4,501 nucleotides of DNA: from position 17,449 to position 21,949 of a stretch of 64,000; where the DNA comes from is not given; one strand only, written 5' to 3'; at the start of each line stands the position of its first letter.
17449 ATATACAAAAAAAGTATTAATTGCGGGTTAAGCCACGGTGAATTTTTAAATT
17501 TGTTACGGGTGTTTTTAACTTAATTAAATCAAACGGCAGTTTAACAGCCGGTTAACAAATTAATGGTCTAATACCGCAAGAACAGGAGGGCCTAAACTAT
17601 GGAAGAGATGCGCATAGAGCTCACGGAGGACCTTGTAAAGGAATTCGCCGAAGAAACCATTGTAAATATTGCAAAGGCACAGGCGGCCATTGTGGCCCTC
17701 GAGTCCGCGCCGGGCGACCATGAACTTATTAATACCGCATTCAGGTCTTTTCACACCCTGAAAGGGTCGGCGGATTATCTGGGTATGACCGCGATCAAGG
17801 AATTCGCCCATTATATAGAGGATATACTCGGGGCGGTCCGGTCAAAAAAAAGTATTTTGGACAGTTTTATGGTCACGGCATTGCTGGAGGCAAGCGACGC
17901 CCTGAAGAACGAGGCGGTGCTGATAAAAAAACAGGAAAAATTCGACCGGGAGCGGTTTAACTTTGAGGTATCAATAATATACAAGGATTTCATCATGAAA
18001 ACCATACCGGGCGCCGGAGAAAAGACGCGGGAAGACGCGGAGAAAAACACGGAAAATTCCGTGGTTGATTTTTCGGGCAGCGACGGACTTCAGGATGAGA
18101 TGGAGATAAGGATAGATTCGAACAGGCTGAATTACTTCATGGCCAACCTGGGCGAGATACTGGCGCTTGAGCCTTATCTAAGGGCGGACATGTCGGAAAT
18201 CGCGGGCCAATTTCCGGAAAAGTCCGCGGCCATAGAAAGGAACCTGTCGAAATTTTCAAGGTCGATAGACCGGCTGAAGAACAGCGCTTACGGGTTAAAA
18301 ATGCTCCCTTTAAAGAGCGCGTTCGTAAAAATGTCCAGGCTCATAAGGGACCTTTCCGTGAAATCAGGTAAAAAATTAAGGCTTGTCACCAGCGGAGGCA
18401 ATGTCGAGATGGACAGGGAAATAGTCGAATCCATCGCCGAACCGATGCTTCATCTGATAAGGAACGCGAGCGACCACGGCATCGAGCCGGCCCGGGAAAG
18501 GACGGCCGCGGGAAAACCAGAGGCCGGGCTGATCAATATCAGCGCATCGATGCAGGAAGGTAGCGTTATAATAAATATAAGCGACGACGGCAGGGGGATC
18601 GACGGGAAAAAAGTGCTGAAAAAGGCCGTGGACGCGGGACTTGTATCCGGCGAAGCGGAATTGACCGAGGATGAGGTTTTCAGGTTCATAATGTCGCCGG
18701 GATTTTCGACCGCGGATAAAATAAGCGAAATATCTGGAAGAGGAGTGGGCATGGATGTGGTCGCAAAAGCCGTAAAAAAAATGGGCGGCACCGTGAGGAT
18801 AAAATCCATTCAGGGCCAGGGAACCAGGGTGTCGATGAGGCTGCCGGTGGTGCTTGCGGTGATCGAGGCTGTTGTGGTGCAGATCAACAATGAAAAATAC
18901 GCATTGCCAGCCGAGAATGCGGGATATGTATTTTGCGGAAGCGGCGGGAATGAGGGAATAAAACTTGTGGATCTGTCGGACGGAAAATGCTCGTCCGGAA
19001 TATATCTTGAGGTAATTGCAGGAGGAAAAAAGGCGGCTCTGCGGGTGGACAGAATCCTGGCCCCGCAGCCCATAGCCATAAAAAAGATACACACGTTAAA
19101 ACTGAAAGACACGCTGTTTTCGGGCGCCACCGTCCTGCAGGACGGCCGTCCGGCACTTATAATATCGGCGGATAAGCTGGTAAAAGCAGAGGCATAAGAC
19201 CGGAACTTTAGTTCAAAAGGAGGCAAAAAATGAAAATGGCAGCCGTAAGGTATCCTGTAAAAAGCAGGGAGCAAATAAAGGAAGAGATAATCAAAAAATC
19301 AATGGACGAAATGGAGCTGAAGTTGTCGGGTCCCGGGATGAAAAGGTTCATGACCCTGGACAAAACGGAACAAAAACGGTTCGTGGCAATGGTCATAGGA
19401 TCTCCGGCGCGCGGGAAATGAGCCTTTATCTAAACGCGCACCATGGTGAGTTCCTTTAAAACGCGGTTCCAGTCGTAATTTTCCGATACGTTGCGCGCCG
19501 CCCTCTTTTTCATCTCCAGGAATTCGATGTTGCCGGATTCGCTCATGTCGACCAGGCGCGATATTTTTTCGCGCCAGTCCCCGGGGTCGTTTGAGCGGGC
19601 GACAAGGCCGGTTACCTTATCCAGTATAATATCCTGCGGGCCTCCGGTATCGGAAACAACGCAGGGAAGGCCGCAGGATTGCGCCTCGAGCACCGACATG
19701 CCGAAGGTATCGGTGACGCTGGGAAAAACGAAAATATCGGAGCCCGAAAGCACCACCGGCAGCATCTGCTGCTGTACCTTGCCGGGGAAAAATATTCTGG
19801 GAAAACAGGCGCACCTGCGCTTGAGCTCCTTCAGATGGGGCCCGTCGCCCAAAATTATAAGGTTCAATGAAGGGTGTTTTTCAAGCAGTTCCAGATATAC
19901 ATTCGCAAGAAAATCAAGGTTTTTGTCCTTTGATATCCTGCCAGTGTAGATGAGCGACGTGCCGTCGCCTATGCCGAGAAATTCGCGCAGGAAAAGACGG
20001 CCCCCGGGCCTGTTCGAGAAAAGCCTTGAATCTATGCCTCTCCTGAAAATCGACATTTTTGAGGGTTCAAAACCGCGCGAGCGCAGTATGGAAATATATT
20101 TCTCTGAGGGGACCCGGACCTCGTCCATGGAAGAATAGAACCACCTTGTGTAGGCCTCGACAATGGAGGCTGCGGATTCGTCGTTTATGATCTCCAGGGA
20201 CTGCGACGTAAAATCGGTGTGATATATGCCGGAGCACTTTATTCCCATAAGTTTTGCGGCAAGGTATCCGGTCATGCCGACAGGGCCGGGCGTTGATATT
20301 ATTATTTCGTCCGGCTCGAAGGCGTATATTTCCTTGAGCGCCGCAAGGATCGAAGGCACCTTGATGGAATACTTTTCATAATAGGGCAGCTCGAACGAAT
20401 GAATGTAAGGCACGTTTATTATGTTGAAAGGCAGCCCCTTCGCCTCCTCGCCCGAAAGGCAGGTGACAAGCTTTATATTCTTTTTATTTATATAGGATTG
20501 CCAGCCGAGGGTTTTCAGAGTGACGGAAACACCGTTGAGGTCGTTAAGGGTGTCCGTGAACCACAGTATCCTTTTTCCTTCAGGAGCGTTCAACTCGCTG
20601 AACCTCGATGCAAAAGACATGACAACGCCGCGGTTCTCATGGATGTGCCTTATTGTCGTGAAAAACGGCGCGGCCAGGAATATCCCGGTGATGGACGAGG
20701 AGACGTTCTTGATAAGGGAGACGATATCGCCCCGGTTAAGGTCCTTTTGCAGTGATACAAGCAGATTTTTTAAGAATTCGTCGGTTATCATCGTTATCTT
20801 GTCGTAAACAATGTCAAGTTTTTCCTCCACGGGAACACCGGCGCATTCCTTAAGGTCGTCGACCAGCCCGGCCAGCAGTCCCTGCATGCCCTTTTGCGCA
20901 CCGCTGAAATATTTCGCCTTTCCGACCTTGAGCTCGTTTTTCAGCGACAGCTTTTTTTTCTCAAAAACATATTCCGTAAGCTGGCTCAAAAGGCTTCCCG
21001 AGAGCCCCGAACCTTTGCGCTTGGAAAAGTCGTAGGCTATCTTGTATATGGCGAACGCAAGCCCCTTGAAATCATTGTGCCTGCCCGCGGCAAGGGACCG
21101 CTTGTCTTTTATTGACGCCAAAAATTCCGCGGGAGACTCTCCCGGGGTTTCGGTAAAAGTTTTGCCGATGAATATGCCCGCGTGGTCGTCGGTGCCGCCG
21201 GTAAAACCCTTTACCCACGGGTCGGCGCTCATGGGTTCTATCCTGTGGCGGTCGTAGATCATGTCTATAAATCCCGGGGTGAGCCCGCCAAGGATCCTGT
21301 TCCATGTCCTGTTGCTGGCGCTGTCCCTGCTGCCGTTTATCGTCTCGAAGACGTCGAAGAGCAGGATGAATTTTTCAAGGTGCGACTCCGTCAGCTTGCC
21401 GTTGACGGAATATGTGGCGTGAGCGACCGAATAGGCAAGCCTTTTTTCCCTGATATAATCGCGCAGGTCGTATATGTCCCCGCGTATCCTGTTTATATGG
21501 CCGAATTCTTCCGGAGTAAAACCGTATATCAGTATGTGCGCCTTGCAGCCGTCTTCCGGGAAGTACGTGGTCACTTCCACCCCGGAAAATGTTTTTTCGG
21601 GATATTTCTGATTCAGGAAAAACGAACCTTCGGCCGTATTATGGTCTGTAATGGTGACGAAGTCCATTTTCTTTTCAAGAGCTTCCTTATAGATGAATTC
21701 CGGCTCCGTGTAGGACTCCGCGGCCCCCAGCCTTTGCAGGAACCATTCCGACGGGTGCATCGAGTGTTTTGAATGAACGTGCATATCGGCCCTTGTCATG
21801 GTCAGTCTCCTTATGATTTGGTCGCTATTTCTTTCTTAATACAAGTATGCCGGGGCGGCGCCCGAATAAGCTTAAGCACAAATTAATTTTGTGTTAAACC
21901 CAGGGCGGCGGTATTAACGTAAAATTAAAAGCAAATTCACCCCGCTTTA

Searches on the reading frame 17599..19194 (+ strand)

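Call 82: search_protein_families(library=pfam, proteins=[window:17599-19194:+], max_evalue=0.000001)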
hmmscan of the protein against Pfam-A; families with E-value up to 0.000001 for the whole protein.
window:17599-19194:+ (532 aa): 2 families
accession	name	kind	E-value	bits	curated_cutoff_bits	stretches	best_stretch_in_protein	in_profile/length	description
PF02518.31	HATPase_c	-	1.9e-15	57.7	26.4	1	284-417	7-109/111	Histidine kinase-, DNA gyrase B-, and HSP90-like ATPase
PF01627.28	Hpt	-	1.6e-12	47.9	24.6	1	12-104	2-83/84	Hpt domain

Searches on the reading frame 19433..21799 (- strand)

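Call 82: search_protein_families(library=pfam, proteins=[window:19433-21799:-], max_evalue=0.000001)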
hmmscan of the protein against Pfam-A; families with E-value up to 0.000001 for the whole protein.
window:19433-21799:- (789 aa): 4 families
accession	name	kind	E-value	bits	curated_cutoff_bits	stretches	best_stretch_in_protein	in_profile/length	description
PF00534.26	Glycos_transf_1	-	1.7e-30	106.3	26.4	1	611-754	13-160/172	Glycosyl transferases group 1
PF13692.12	Glyco_trans_1_4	-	3.6e-30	105.5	27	1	615-751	3-141/142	Glycosyl transferases group 1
PF13439.12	Glyco_transf_4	-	4.6e-11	43.5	28.5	1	448-591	25-168/170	Glycosyltransferase Family 4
PF20706.3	GT4-conflict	-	6.8e-07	29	26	1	677-735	272-330/385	Family 4 Glycosyltransferase in conflict systems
